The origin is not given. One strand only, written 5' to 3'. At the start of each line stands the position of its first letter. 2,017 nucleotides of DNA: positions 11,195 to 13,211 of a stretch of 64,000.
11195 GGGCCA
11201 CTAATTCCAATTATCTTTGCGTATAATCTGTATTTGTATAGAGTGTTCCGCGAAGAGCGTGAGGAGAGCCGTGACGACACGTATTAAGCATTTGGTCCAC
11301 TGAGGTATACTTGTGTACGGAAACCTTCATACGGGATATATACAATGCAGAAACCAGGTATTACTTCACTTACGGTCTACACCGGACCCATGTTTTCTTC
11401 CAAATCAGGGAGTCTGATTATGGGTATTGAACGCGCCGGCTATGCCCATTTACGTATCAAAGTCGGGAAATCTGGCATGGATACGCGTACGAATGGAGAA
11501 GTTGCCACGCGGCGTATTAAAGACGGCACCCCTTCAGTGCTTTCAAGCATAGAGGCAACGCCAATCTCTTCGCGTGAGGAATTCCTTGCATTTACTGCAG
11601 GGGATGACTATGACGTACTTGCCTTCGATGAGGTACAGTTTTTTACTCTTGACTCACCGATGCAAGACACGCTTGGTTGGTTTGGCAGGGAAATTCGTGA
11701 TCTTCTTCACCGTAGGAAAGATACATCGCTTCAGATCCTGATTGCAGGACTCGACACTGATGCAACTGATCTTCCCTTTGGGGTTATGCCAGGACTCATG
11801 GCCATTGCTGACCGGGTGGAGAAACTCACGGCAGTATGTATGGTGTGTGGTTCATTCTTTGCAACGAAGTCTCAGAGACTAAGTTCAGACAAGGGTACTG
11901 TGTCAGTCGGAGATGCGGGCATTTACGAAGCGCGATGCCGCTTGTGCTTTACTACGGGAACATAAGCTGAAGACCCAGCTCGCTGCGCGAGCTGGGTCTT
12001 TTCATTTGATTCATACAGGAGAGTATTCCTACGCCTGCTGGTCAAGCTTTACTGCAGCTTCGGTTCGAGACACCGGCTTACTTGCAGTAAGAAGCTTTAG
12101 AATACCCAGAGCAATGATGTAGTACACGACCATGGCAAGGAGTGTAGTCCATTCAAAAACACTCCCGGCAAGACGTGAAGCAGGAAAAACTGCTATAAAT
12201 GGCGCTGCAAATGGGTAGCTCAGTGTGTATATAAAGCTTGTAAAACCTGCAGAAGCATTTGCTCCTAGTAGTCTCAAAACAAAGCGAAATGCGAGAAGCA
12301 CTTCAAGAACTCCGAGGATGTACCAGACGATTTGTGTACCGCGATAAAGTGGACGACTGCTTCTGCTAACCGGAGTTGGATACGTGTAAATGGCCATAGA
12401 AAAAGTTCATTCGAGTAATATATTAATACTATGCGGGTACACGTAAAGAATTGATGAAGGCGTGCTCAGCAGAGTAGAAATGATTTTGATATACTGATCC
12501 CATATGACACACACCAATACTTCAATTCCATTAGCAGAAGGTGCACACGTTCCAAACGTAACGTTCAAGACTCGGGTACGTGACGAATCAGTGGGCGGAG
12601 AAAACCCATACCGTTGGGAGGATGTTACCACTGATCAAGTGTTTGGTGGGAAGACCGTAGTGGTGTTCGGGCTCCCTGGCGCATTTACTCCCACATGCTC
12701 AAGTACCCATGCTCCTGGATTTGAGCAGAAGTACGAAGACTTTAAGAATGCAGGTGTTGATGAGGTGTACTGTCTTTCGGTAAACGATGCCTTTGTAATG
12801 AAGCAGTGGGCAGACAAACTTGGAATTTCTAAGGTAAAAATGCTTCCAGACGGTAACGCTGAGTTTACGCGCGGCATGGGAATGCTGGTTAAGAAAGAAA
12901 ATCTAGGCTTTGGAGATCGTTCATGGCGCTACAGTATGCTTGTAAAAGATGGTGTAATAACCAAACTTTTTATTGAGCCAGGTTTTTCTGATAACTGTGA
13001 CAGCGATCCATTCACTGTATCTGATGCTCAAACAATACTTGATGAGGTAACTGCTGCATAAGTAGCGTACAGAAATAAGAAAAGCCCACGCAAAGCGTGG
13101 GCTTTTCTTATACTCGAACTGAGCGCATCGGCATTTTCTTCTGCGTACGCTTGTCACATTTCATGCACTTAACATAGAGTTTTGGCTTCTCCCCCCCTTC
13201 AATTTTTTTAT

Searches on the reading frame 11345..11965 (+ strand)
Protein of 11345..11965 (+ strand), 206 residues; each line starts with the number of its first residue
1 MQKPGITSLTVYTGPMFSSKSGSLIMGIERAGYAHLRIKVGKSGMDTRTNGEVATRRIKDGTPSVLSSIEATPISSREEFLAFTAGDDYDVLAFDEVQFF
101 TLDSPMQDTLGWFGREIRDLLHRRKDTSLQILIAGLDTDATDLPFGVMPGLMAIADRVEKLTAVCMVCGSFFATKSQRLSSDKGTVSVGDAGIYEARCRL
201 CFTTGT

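Call 3: search_protein_families(library=pfam, proteins=[window:11345-11965:+], max_evalue=0.01)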
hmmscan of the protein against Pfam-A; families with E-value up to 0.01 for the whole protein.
window:11345-11965:+ (206 aa): 1 family
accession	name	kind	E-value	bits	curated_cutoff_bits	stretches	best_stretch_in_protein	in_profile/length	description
PF00265.24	TK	-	8.4e-30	104.3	20.6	1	8-202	2-176/176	Thymidine kinase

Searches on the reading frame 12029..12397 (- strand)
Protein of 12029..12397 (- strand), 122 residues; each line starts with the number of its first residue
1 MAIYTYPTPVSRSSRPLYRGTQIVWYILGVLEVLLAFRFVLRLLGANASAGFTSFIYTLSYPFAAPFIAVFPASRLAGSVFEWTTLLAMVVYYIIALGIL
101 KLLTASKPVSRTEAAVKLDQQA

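Call 3: search_protein_families(library=pfam, proteins=[window:12029-12397:-], max_evalue=0.01)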
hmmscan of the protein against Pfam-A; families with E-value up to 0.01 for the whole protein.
window:12029-12397:- (122 aa): 1 family
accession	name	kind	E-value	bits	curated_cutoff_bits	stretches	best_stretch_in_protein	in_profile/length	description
PF02325.22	YGGT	-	4.1e-05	24.4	27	1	27-96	3-67/70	YGGT family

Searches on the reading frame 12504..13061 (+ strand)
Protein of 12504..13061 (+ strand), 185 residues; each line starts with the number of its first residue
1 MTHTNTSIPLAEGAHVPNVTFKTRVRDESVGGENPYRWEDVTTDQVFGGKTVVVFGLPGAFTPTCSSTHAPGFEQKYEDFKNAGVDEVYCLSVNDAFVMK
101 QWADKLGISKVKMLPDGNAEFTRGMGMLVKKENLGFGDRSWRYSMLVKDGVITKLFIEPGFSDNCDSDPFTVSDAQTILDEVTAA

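Call 3: search_protein_families(library=pfam, proteins=[window:12504-13061:+], max_evalue=0.01)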
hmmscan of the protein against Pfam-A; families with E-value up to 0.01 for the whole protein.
window:12504-13061:+ (185 aa): 2 families
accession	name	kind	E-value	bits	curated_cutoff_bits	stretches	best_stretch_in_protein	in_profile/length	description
PF08534.16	Redoxin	-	2.1e-28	99.4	26.6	1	39-160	19-136/148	Redoxin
PF00578.27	AhpC-TSA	-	2.5e-13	50.5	26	1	38-140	15-108/124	AhpC/TSA family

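Call 4: search_protein_families(library=ncbifam, proteins=[window:12504-13061:+], max_evalue=0.01)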
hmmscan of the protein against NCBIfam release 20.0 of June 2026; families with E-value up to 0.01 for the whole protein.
window:12504-13061:+ (185 aa): 11 families
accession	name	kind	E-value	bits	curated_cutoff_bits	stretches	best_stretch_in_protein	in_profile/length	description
TIGR03137.1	AhpC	equivalog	2.8e-10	40.3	272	1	39-134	22-117/187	alkyl hydroperoxide reductase subunit C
NF009668.0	PRK13189.1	equivalog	7.4e-07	28.6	211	1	44-128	31-118/224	peroxiredoxin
NF009669.0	PRK13190.1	equivalog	9.3e-07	28.2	261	1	48-103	27-80/203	putative peroxiredoxin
NF011576.0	PRK15000.1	subfamily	1.8e-06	27.8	301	1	43-126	28-115/200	peroxiredoxin C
NF009670.0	PRK13191.1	equivalog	3.5e-06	26.7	374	1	45-103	29-85/215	putative peroxiredoxin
NF040737.1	peroxi_PrxU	equivalog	4.8e-06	26.4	270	1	47-110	63-123/233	thioredoxin-dependent peroxiredoxin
NF006960.0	PRK09437.1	equivalog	1.6e-05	24.9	140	1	41-158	23-138/156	thioredoxin-dependent thiol peroxidase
NF010122.0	PRK13599.1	equivalog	6.3e-05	22.5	456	1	47-105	31-87/220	peroxiredoxin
NF001808.0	PRK00522.1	equivalog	0.00022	20.7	123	1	43-132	38-124/167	thiol peroxidase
NF053650.1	PerredPrxQDein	equivalog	0.00044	20.2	260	1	47-136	19-104/148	thioredoxin-dependent peroxiredoxin PrxQ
NF045827.1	perox_SUH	exception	0.0037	16.7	298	1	49-134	44-126/178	thiol peroxidase Prx-SUH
